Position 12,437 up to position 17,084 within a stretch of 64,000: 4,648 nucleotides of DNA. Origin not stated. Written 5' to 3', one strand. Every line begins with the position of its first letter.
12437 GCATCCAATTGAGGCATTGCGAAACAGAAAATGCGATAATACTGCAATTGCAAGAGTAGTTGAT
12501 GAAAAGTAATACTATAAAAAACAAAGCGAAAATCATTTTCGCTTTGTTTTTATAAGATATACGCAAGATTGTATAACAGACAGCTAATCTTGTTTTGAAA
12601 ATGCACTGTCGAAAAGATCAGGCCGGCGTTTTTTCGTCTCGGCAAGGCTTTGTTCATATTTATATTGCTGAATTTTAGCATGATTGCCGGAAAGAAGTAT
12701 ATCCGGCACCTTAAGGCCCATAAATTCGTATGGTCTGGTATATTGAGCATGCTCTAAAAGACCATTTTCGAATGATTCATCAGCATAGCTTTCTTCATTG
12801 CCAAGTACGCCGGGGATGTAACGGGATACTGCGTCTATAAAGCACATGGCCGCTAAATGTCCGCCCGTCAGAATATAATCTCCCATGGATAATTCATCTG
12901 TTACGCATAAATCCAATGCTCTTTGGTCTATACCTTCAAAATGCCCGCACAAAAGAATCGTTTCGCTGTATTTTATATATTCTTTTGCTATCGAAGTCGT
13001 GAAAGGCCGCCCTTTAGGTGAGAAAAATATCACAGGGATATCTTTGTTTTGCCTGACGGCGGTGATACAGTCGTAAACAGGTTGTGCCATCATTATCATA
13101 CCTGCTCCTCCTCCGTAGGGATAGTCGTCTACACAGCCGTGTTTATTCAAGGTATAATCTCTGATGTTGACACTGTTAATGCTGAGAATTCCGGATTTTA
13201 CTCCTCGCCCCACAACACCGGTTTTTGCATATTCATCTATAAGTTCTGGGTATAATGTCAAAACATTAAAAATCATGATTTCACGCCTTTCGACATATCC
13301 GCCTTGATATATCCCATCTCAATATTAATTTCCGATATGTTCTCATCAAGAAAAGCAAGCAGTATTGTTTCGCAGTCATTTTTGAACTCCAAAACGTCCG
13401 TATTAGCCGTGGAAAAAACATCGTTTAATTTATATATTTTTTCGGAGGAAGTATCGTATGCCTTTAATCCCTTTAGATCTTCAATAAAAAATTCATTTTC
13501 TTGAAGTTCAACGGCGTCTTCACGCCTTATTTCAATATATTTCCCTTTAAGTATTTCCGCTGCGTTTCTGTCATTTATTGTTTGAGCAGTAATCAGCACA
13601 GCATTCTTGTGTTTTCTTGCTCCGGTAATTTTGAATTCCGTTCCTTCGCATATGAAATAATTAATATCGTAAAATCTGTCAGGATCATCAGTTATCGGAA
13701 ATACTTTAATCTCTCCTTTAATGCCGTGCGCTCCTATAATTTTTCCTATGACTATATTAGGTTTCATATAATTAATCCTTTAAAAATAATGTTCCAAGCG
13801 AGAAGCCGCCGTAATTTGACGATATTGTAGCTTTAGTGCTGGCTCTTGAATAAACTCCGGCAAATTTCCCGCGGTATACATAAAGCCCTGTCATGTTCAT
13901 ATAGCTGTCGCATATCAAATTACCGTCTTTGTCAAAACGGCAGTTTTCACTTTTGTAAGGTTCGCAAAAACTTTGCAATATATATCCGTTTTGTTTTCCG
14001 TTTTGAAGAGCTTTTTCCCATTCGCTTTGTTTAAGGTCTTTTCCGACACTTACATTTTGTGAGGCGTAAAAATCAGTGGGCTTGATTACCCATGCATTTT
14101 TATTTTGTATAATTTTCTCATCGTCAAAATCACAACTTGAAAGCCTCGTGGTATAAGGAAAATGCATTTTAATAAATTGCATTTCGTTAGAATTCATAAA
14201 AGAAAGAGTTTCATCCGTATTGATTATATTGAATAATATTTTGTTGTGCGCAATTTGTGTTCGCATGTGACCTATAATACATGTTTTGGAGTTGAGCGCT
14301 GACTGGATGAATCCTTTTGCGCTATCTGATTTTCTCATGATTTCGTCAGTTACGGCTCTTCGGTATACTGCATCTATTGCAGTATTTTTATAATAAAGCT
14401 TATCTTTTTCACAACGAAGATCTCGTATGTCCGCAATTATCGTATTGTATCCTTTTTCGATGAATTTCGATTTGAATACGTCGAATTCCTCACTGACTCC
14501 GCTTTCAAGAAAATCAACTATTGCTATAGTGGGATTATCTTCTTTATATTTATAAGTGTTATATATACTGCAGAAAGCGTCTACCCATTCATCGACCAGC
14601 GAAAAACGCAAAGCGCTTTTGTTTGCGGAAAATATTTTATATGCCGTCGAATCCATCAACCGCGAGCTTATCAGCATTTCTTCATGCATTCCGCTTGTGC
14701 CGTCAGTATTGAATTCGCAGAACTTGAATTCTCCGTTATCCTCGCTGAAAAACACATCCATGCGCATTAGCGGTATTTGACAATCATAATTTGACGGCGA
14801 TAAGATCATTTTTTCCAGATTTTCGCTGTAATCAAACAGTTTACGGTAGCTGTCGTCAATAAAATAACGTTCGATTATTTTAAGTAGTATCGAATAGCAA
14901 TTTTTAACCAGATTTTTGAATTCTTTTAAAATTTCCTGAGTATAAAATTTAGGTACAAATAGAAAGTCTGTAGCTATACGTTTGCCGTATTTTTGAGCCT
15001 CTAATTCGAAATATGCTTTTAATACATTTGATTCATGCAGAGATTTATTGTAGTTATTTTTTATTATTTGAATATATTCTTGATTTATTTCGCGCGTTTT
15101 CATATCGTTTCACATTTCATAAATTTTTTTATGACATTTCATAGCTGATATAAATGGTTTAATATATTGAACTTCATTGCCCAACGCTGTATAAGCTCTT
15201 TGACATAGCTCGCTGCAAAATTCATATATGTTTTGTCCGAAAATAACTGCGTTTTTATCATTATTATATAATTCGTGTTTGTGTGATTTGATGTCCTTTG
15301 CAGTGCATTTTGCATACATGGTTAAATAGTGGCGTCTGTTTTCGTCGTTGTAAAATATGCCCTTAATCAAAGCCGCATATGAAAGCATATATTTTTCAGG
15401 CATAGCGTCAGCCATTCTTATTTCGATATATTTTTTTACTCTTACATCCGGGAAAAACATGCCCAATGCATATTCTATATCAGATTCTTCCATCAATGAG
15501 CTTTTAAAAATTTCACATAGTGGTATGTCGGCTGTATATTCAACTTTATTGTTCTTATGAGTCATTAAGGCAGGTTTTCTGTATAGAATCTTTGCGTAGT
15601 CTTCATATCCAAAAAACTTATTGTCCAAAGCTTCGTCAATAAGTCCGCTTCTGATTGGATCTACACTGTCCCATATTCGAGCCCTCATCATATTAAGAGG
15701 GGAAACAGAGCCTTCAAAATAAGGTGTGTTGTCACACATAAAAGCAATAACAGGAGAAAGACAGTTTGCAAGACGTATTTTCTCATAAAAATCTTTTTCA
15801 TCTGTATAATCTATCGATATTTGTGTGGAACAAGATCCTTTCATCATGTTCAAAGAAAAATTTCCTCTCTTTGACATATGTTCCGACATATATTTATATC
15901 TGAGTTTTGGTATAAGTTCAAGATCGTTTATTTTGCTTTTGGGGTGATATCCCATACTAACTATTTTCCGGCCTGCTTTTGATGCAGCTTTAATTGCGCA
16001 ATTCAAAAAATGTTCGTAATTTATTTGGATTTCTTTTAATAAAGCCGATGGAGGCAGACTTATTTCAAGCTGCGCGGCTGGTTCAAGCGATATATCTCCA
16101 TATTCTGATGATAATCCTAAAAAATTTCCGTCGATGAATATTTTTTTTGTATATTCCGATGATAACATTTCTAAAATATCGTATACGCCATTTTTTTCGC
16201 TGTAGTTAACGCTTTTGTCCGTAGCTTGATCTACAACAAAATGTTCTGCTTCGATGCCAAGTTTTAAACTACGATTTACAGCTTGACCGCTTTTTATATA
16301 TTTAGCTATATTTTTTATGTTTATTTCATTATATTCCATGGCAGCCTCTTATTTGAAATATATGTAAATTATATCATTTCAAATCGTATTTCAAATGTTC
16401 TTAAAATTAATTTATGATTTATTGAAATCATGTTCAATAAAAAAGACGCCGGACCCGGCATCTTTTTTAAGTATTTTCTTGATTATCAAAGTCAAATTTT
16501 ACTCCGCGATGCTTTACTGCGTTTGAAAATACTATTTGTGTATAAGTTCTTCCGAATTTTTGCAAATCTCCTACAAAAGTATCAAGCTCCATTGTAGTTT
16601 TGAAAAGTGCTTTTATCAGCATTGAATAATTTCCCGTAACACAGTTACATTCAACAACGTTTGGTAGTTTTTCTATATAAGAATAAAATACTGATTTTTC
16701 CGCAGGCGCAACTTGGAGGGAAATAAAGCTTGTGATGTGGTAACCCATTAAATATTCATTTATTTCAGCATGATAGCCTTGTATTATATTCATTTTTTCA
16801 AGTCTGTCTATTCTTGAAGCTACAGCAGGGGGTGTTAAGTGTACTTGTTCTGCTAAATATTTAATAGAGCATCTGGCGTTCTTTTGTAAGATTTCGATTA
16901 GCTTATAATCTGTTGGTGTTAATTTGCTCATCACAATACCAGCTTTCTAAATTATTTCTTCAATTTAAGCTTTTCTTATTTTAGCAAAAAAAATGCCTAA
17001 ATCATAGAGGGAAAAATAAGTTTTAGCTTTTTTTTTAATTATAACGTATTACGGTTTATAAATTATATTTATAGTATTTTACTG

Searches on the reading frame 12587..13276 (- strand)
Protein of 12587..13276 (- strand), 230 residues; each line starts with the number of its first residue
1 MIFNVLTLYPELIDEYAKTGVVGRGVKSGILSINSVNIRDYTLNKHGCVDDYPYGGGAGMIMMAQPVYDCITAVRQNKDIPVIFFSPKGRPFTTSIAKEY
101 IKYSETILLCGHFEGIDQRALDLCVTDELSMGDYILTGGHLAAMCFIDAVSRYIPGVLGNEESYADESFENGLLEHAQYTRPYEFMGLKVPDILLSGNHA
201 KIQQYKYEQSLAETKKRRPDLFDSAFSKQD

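Call 43: search_protein_families(library=pfam, proteins=[window:12587-13276:-], max_evalue=0.00001)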
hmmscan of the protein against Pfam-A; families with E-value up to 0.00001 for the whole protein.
window:12587-13276:- (230 aa): 1 family
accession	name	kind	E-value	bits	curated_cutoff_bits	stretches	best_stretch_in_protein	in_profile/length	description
PF01746.26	tRNA_m1G_MT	-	1.7e-54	185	27.3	1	26-219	5-195/195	tRNA (Guanine-1)-methyltransferase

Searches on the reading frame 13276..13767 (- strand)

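Call 43: search_protein_families(library=pfam, proteins=[window:13276-13767:-], max_evalue=0.00001)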
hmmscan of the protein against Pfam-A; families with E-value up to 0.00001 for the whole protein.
window:13276-13767:- (164 aa): 1 family
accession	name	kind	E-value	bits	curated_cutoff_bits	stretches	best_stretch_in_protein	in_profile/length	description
PF01782.24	RimM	-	1.3e-21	77.1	23.5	1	6-84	1-84/84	RimM N-terminal domain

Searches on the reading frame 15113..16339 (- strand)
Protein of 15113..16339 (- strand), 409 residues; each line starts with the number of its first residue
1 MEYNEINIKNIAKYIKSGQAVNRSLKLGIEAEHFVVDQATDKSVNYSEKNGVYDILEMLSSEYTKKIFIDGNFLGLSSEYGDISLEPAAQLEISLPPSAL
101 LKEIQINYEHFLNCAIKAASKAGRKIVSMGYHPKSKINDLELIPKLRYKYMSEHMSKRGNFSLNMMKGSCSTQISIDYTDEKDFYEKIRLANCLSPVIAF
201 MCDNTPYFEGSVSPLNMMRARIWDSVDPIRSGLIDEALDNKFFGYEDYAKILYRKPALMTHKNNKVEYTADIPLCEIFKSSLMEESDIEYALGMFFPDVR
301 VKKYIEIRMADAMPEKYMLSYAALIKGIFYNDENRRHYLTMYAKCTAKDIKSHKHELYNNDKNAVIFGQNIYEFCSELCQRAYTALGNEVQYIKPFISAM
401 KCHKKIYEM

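Call 43: search_protein_families(library=pfam, proteins=[window:15113-16339:-], max_evalue=0.00001)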
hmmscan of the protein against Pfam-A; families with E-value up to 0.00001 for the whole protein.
window:15113-16339:- (409 aa): 1 family
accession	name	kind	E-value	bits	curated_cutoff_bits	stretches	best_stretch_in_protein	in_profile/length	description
PF04107.18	GCS2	-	3.9e-29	102.4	21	1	64-321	20-266/291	Glutamate-cysteine ligase family 2(GCS2)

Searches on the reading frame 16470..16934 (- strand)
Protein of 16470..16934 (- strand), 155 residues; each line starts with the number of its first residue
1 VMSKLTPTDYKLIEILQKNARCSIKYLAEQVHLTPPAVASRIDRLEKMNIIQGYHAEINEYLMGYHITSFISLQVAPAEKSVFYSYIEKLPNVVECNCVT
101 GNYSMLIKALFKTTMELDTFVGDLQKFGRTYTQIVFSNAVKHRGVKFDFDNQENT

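Call 43: search_protein_families(library=pfam, proteins=[window:16470-16934:-], max_evalue=0.00001)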
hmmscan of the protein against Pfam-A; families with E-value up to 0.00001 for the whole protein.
window:16470-16934:- (155 aa): 4 families
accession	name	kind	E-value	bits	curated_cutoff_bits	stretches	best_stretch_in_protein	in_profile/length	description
PF13412.12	HTH_24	-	8e-15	54.6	21.9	1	6-52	2-48/48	Winged helix-turn-helix DNA-binding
PF13404.12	HTH_AsnC-type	-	1e-13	51.3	27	1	5-46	1-42/42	AsnC-type helix-turn-helix domain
PF01037.27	AsnC_trans_reg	-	1.1e-09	38.4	25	1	76-137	6-72/73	Lrp/AsnC ligand binding domain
PF01047.28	MarR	-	4.6e-08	33.3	24.6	1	5-52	1-48/59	MarR family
